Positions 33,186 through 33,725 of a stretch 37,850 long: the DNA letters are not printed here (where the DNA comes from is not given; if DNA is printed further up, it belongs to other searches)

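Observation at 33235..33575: Unannotated 34-aa hydrophobic peptide whose start overlaps the stop of a small acidic protein gene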

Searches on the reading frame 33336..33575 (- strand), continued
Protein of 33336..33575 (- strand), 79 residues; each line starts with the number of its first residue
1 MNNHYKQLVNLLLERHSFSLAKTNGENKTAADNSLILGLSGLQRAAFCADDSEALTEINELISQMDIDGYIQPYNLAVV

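Call 56: search_solved_structures(query=A5, max_evalue=10)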
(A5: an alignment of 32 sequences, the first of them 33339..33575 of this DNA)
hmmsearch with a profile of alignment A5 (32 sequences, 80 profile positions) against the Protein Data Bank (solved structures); distinct sequences matched with E-value up to 10: 10.
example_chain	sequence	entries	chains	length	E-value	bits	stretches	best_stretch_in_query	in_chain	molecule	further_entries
5cwj_A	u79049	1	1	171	4e-06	29.9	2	27-67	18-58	Designed helical repeat protein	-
6xh5_A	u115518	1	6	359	0.00035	23.7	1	27-67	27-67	helical fusion design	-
4zi3_D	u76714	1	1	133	0.02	18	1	2-59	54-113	Cilia- and flagella-associated protein 36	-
4zi2_C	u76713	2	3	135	0.021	18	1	2-59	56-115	Cilia- and flagella-associated protein 36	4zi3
3l7t_A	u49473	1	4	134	0.42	13.8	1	39-67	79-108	Putative uncharacterized protein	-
23wn_A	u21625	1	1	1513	0.54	13.5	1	26-65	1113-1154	DP622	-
23wm_A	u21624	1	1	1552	0.62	13.3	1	26-65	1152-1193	PP507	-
23wo_A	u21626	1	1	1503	0.72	13.1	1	26-65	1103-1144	DP221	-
8eoi_E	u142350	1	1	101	1.3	12.3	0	32-60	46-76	ER membrane protein complex subunit 5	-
6ww7_E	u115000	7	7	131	1.9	11.7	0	39-60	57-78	Membrane magnesium transporter 1 | ER membrane protein complex subunit 5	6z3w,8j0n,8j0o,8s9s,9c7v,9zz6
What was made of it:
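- Tried and rejected: The PDB sequence search found only designed helical repeats (call 56).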

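Call 60: predict_structure(alignment_id=A5)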
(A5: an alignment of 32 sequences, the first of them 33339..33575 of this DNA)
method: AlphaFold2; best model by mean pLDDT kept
length: 79 residues; sequences in the alignment: 32
mean_pLDDT: 94.4   pTM: 0.84
mean pLDDT of the five models: 94.4, 94.0, 93.5, 93.1, 92.5
residues with pLDDT >= 90: 69; 70-90: 8; 50-70: 2; < 50: 0
segments of 3 or more residues with pLDDT < 50: none
pLDDT, mean of each block of 10 residues (from residue 1): 96 97 92 97 98 98 92 85
secondary structure, 60 per line:
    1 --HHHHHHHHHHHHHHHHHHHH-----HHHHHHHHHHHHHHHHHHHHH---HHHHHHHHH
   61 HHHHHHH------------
elements in order: H3-22 H28-48 H52-67
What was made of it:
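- DUF4754 is a confident three-helix bundle (call 60).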

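Call 64: fold_search(model_id=the predicted structure, library=pdb)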
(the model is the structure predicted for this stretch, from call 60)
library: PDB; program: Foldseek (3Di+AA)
matches with E <= 10: 150; with E <= 0.001: 0
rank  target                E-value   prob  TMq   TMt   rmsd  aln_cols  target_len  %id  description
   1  6lea_A                2.1e+00  0.28  0.44  0.37   4.7        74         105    9  Structure of FliS chaperone in complex with flagellin and HP1076 (released 2020-05-13)
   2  5hea_A                2.5e+00  0.63  0.56  0.19   3.1        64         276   14  CgT structure in hexamer (released 2016-08-31)
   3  7w2t_A                2.8e+00  0.35  0.40  0.05   8.2        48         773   21  Crystal structure of TxGH116 E730Q mutant from Thermoanaerobacterium xylanolyticum with glucose (released 2022-04-06)
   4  5npf                  2.9e+00  0.51  0.40  0.05   2.9        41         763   22  Crystal structure of txGH116 (beta-glucosidase from Thermoanaerobacterium xylolyticum) in complex with beta Cyclophellit (released 2017-08-09)
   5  7dgu                  2.9e+00  0.30  0.49  0.43   5.1        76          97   18  De novo designed protein H4A1R (released 2021-11-24)
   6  8dz8_B                3.5e+00  0.38  0.57  0.49   5.6        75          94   19  Neoleukin 4, a de novo designed IL-4 mimetic (released 2023-03-29)
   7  7dkw_B                3.7e+00  0.44  0.40  0.05   2.9        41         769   22  Crystal structure of TxGH116 E441G nucleophile mutant from Thermoanaerobacterium xylanolyticum with autocondensation p (released 2021-06-23)
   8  8ftm_B                3.9e+00  0.18  0.44  0.05  19.3        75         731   16  Setx-ssRNA-ADP-SO4 complex (released 2023-10-25)
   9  2v6y_A                3.9e+00  0.11  0.35  0.36   6.4        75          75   11  Structure of the MIT domain from a S. solfataricus Vps4-like ATPase (released 2007-10-16)
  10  9k7w_E                4.1e+00  0.30  0.50  0.45   5.6        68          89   13  Crystal structure of designed nickel-induced homotrimer C3-Ni1-HH*3-18 (released 2025-10-29)
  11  8xyv_B                4.4e+00  0.15  0.39  0.32   6.6        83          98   14  De novo designed protein 0705-5 (released 2024-10-02)
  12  8dz8_C                4.6e+00  0.35  0.61  0.52   5.3        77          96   16  Neoleukin 4, a de novo designed IL-4 mimetic (released 2023-03-29)
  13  8hnu_A                4.6e+00  0.14  0.45  0.04  12.1        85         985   15  Cellodextrin phosphorylase stable variant from Clostridium thermocellum (released 2023-12-13)
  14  9k7w_A                4.9e+00  0.23  0.46  0.42   6.0        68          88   15  Crystal structure of designed nickel-induced homotrimer C3-Ni1-HH*3-18 (released 2025-10-29)
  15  9lnt_A                5.2e+00  0.13  0.37  0.48   5.0        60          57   23  Crystal structure of de novo designed amantadine induced homotrimer mAIT03 (released 2025-12-17)
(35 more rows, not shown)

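Call 65: fold_search(model_id=the predicted structure, library=viral)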
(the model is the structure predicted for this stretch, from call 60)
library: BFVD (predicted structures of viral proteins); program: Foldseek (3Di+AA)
matches with E <= 10: 186; with E <= 0.001: 0
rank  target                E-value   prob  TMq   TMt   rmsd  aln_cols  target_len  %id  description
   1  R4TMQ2                1.1e+00  0.18  0.32  0.28   8.5        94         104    8  Uncharacterized protein [Halogranum tailed virus 1]
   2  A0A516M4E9            1.5e+00  0.66  0.55  0.50   6.7        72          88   15  (no name in the UniProt tables at hand)
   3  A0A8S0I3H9            1.8e+00  0.15  0.36  0.30   6.0        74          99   19  (no name in the UniProt tables at hand)
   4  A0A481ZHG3            1.9e+00  0.54  0.49  0.44   5.0        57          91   14  Uncharacterized protein [Pithovirus LCPAC406]
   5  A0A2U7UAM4            2.0e+00  0.69  0.53  0.37   3.3        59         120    7  Uncharacterized protein [Pandoravirus quercus]
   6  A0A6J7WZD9            2.0e+00  0.30  0.42  0.46   9.4        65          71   11  Uncharacterized protein [uncultured Caudovirales phage]
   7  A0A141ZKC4            2.2e+00  0.60  0.54  0.26   5.7        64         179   14  (no name in the UniProt tables at hand)
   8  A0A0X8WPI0            2.2e+00  0.12  0.30  0.30   6.2        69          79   19  (no name in the UniProt tables at hand)
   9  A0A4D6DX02            2.3e+00  0.87  0.45  0.56   0.9        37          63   19  Uncharacterized protein [Edwardsiella phage pEt-SU]
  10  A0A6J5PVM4            2.4e+00  0.47  0.59  0.49   4.7        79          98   15  Uncharacterized protein [uncultured Caudovirales phage]
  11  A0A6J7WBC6            2.4e+00  0.35  0.47  0.55   6.0        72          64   17  Uncharacterized protein [uncultured Caudovirales phage]
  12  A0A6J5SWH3            2.6e+00  0.41  0.53  0.42   8.4        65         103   15  Uncharacterized protein [uncultured Caudovirales phage]
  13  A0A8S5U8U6            2.6e+00  0.23  0.48  0.12  12.1        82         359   20  Putative zinc ribbon domain [Siphoviridae sp. ctnMR5]
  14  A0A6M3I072            2.7e+00  0.60  0.59  0.61   3.7        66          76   11  (no name in the UniProt tables at hand)
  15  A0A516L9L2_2          2.7e+00  0.14  0.38  0.03   7.4        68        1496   18  (no name in the UniProt tables at hand)
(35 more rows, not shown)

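Call 68: search_protein_families(library=padloc, proteins=[window:33336-33575:-], max_evalue=1)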
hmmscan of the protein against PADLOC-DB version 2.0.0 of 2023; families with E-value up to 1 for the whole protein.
window:33336-33575:- (79 aa): 0 families

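Call 69: search_protein_families(library=ncbifam, proteins=[window:33336-33575:-], max_evalue=1)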
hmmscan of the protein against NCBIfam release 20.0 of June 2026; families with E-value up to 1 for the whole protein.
window:33336-33575:- (79 aa): 0 families

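Call 80: search_dna_similar(query=window:33336-33575:-, collection=plasmids, mode=protein, max_evalue=0.001, max_rows=10)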
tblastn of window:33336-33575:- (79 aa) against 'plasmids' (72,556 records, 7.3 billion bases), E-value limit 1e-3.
Records with a match: 6; places in all: 6; records where one place covers at least 80% of the query: 5.
Best place of each record, by identity: <60% 6.
By first word of the organism name: Escherichia 5; Salmonella 1.
By predicted mobility (MOB-suite, as given by PLSDB): non-mobilizable 4; mobilizable 1; conjugative 1.
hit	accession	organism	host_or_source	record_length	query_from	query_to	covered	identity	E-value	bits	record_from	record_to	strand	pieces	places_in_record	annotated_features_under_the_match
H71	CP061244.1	Escherichia coli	Homo sapiens,cell culture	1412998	1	76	96%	39.5%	2e-9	59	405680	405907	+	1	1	DUF4754 family protein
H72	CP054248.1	Escherichia coli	Homo sapiens,bone infection of foot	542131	1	76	96%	39.5%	6e-9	57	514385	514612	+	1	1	DUF4754 family protein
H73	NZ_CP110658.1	Salmonella enterica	stool,Homo sapiens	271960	1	76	96%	39.5%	7e-9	57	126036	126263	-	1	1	DUF4754 family protein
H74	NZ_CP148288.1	Escherichia coli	Cat,single cell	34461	1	76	96%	39.5%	9e-9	57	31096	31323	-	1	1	DUF4754 family protein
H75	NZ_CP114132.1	Escherichia coli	pig,gut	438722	1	76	96%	38.2%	5e-8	55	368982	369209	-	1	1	DUF4754 family protein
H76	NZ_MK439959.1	Escherichia coli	-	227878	1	62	78%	41.9%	2e-5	47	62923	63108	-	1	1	DUF4754 family protein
